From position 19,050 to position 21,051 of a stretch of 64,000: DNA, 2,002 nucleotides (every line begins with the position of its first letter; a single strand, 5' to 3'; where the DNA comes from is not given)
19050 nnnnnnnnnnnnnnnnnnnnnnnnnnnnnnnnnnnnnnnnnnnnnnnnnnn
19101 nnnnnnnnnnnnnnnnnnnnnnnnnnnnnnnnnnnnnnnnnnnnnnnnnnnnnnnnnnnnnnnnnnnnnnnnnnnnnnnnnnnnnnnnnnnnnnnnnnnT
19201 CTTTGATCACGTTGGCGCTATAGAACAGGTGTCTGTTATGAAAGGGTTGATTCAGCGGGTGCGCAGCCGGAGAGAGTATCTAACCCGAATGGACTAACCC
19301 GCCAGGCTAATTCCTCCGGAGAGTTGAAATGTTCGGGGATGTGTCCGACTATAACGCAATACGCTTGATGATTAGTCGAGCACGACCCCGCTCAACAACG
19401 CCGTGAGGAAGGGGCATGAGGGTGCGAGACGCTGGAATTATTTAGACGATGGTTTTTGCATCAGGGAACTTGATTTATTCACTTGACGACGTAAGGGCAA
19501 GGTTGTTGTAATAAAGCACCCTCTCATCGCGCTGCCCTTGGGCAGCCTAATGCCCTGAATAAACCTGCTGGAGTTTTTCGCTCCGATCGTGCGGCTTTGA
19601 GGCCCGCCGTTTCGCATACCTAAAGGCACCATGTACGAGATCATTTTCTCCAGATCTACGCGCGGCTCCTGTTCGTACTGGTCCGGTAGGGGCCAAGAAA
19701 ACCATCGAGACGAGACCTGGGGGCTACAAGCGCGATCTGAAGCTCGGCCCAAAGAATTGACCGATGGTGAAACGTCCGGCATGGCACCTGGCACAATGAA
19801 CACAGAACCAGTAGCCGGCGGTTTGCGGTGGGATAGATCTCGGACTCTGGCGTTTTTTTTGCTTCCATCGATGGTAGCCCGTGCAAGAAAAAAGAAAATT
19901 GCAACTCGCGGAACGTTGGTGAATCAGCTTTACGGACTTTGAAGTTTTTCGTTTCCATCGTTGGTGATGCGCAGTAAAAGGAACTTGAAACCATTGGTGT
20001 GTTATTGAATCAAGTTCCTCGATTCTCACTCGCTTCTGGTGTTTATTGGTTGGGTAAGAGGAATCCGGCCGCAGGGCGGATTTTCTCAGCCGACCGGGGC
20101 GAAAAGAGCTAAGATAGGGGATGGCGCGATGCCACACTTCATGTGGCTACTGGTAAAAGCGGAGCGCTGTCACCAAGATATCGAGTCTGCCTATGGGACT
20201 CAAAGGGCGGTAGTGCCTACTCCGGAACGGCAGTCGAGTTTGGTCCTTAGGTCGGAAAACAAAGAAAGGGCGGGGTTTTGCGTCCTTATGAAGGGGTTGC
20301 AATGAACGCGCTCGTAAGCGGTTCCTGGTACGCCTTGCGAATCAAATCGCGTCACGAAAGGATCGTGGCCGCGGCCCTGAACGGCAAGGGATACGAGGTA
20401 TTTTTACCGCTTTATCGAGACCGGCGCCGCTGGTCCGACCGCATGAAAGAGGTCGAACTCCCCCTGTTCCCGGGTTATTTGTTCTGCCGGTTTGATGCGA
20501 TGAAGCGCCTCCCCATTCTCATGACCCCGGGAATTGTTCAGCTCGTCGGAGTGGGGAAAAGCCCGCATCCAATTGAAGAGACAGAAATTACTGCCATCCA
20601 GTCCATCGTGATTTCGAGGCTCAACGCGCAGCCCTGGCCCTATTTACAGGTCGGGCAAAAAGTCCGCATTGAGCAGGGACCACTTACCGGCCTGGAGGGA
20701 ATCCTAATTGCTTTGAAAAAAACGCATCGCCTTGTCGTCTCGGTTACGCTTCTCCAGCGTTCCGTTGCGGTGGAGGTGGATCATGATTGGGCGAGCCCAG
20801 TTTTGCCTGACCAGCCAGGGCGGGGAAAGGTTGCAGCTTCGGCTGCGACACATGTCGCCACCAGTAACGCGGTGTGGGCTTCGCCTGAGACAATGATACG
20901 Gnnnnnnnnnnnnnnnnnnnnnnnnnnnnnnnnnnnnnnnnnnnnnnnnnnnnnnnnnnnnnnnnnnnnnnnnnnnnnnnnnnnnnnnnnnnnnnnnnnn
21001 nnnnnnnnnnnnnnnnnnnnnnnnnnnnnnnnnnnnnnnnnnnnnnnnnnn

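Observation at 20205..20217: ops-like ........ motif in the leader, 90 nt upstream of the NusG paralog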

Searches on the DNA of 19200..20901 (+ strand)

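Call 8: search_rna_families(source=window, start=19200, end=20400, threshold=evalue, max_evalue=10, show_alignments=3)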
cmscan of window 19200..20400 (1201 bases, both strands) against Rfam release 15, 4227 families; matches with E-value up to 10: 1.
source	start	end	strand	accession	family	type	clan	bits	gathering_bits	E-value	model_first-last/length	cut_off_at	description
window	20085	20108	+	RF03156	L31-Firmicutes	Cis-reg; leader;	CL00118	14.6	33.3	4.8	1-32/32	no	L31-Firmicutes ribosomal protein leader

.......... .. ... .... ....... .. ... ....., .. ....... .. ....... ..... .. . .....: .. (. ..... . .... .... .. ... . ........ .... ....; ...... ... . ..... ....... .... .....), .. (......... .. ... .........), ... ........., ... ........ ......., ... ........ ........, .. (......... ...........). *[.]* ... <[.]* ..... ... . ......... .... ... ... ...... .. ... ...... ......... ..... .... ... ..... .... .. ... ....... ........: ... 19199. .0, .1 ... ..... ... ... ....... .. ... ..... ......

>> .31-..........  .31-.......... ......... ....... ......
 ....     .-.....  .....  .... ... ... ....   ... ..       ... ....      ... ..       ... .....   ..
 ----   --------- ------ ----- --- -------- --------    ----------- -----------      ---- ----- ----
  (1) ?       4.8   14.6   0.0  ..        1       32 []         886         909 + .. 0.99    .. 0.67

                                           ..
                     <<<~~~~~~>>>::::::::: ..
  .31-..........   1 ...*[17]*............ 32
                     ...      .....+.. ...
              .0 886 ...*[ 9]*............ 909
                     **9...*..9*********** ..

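Call 74: search_rna_families(sources=[L017, L010, L012, L021, L096, L126, L111, L152, L084], threshold=evalue, max_evalue=5)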
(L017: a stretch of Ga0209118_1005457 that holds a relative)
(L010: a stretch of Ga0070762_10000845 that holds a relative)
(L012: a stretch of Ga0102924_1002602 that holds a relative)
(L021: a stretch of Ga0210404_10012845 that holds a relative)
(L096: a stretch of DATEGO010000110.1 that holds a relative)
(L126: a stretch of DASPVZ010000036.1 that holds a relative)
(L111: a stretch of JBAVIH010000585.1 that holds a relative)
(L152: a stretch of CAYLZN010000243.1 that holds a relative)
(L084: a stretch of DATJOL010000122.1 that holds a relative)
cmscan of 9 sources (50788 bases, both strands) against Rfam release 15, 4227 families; matches with E-value up to 5: 2.
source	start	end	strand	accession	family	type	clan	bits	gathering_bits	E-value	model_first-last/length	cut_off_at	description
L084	2921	2951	+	RF01707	JUMPstart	Cis-reg;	-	22.1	35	1.9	1-38/38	no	JUMPstart RNA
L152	3386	3432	+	RF00223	IRES_Bip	Cis-reg; IRES;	-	15.1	40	1.9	1-263/263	no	bip internal ribosome entry site (IRES)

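Call 76: search_rna_families(source=L084, start=2860, end=3000, threshold=evalue, max_evalue=10, show_alignments=1)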
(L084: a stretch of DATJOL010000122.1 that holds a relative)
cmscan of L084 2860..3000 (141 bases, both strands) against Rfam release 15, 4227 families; matches with E-value up to 10: 2.
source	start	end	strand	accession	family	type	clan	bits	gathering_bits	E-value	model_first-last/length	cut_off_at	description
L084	2921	2951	+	RF01707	JUMPstart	Cis-reg;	-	22.1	35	0.0053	1-38/38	no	JUMPstart RNA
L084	2947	2967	+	RF03129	L31-Corynebacteriaceae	Cis-reg; leader;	CL00118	12.6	36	3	1-64/64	no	L31-Corynebacteriaceae ribosomal protein leader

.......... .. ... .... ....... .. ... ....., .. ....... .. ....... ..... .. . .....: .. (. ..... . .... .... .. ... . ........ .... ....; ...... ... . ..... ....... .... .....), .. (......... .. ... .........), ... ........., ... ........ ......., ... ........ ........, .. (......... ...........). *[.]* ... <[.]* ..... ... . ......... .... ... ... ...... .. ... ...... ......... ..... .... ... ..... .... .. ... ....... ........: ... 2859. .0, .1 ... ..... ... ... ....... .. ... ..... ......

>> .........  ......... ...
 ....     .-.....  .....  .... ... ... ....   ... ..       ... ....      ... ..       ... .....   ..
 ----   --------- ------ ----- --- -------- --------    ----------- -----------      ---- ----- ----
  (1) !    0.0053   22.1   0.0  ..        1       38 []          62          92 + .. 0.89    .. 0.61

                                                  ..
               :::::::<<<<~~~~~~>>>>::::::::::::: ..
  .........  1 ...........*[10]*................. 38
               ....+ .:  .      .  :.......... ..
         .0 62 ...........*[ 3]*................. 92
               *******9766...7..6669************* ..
